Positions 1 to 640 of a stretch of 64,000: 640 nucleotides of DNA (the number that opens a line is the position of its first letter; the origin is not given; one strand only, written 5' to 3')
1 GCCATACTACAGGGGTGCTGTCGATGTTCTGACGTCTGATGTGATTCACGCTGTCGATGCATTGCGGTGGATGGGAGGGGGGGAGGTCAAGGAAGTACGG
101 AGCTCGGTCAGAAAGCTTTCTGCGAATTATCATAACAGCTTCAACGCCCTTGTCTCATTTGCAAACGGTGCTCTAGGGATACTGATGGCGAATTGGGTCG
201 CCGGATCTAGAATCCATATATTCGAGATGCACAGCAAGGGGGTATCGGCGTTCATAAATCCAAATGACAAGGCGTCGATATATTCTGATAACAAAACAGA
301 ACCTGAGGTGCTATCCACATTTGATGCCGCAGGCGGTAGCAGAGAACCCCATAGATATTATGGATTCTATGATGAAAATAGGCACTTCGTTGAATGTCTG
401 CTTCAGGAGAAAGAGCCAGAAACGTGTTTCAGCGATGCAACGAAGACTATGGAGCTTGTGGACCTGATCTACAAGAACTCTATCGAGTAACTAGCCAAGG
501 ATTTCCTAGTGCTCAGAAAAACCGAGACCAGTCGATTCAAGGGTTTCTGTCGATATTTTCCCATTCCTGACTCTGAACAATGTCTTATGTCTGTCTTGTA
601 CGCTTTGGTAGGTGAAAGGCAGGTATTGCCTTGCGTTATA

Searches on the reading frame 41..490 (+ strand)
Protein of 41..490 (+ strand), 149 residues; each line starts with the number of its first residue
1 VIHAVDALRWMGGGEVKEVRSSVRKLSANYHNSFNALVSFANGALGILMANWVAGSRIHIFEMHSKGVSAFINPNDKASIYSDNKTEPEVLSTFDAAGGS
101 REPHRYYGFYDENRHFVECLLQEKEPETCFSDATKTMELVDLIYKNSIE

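Call 107: search_protein_families(library=padloc, alignment_id=A10, max_evalue=0.00001)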
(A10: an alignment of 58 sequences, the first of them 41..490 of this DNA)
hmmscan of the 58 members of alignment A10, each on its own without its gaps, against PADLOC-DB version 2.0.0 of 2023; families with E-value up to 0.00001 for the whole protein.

A. member 1, window:41-490:+ (149 aa): 0 families

B. families by the number of members that match (of 58 scanned): 56 families (the first 25 are shown)
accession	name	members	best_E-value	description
PDLC04135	mad3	5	1e-29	mads_3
PDLC04140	mad8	5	4.8e-16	mads_8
PDLC04134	mad2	3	7.1e-19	mads_2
PDLC02980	AriA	3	2.5e-09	-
PDLC02914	ATPase-Toprim_I-B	2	1.1e-14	-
PDLC03322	MTase_II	1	3.2e-52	Type II methyltransferase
PDLC03239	MTase_II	1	6.2e-39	Type II methyltransferase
PDLC03362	MTase_II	1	6.3e-36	Type II methyltransferase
PDLC03380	MTase_II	1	9.6e-30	Type II methyltransferase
PDLC03364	MTase_II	1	1.8e-27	Type II methyltransferase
PDLC03859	LmuB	1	2.9e-25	-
PDLC03224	MTase_II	1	5.3e-24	Type II methyltransferase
PDLC03353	MTase_II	1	2.8e-21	Type II methyltransferase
PDLC03369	MTase_II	1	2.9e-21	Type II methyltransferase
PDLC03360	MTase_II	1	4.5e-19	Type II methyltransferase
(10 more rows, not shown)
